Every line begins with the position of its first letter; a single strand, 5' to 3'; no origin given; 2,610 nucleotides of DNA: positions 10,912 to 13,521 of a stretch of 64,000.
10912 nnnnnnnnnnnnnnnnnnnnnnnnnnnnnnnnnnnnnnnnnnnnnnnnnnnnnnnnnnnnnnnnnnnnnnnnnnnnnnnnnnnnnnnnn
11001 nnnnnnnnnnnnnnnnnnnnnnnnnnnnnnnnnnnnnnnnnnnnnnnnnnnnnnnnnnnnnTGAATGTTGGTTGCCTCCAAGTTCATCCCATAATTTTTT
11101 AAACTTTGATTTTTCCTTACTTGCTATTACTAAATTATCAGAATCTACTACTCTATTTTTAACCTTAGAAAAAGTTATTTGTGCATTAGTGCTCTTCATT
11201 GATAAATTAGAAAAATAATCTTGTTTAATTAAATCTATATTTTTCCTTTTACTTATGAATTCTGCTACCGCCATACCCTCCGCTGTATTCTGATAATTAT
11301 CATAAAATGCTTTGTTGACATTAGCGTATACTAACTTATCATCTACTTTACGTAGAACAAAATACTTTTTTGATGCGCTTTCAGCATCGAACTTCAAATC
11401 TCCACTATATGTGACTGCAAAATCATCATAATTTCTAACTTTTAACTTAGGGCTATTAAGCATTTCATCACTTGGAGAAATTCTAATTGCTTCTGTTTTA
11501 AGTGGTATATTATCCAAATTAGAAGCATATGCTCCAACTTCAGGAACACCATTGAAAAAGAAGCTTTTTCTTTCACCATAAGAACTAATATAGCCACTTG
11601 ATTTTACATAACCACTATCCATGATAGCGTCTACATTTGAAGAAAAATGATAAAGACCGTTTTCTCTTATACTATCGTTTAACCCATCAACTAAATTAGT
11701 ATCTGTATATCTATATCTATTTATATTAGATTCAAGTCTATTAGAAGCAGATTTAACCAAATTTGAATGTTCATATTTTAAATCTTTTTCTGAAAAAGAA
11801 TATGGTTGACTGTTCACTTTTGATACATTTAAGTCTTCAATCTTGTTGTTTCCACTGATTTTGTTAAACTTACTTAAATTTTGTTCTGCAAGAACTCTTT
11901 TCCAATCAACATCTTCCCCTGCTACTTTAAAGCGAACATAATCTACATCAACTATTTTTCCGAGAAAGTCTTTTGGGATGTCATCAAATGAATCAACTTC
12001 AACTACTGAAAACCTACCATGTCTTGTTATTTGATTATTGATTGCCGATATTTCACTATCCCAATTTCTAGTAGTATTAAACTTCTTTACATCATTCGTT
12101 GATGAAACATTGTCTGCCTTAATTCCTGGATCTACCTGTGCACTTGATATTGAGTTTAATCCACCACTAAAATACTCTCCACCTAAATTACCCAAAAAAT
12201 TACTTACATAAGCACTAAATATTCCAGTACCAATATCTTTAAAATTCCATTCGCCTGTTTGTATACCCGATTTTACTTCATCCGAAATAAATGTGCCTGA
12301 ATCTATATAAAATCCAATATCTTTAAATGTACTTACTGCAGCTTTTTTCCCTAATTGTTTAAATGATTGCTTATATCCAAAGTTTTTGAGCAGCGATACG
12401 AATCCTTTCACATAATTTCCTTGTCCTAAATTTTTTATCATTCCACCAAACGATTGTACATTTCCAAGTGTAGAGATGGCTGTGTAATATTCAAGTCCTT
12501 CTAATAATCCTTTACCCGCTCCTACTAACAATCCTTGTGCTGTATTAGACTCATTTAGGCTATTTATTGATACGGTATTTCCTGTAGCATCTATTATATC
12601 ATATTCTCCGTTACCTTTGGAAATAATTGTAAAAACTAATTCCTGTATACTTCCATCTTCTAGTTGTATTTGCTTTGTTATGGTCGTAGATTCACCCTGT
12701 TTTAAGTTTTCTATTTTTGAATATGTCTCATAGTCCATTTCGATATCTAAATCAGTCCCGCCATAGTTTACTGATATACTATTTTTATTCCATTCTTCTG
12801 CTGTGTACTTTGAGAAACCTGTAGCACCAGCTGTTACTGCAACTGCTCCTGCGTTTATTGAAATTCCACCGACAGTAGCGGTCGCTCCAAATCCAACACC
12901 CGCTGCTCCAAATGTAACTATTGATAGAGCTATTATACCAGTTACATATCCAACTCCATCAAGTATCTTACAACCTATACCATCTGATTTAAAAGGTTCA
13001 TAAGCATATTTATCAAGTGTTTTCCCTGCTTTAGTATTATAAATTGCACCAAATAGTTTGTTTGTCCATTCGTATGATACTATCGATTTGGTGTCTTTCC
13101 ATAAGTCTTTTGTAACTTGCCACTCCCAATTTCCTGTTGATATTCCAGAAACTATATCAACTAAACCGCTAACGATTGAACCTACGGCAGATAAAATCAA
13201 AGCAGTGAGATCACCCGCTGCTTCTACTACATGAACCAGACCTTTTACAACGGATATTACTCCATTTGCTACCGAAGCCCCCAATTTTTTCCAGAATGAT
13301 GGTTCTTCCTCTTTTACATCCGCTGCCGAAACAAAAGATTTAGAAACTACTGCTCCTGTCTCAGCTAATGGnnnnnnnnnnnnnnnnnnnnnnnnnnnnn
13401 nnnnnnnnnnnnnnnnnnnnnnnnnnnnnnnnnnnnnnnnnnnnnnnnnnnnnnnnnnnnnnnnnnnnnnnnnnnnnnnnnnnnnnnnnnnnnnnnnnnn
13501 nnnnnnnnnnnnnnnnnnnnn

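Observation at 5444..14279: Three DUF4176-like paralogs, each closing a toxin module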

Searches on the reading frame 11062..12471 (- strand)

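Call 40: search_protein_families(library=pfam, proteins=[window:11062-12471:-], max_evalue=5)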
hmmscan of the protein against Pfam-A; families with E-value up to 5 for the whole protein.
window:11062-12471:- (470 aa): 1 family
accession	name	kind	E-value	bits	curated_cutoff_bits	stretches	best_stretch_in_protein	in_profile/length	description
PF23830.1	DUF7200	-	0.051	14.5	27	1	339-392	4-62/89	Domain of unknown function (DUF7200)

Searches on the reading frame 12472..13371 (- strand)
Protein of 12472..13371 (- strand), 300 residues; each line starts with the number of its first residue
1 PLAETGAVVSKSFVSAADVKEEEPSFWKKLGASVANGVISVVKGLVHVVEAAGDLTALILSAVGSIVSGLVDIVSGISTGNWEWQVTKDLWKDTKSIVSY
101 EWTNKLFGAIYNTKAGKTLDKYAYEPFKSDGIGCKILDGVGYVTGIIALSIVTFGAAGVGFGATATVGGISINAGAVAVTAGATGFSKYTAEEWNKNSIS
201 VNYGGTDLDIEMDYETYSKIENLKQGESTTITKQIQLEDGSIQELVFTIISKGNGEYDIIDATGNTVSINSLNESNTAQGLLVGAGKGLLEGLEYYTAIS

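Call 40: search_protein_families(library=pfam, proteins=[window:12472-13371:-], max_evalue=5)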
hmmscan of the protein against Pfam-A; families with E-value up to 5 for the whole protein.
window:12472-13371:- (300 aa): 1 family
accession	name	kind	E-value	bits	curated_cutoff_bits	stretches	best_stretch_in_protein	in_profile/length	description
PF05802.16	SctB2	-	3.3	8.6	26.5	0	31-52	51-72/162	SPI-2 type 3 secretion system translocon protein SctB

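Call 43: find_homologous_proteins(query=window:12472-13371:-, max_evalue=0.001)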
Query window:12472-13371:-: 8000 candidates shared short words with the query, none scored E <= 0.001.

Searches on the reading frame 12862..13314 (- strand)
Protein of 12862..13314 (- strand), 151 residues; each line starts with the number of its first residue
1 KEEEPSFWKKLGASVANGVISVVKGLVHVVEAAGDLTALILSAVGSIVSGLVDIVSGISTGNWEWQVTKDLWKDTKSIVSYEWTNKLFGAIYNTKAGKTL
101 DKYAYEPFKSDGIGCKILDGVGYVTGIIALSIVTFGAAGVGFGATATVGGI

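Call 64: find_homologous_proteins(query=window:12862-13314:-, max_evalue=0.001)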
Query window:12862-13314:-: 238 candidates shared short words with the query, none scored E <= 0.001.
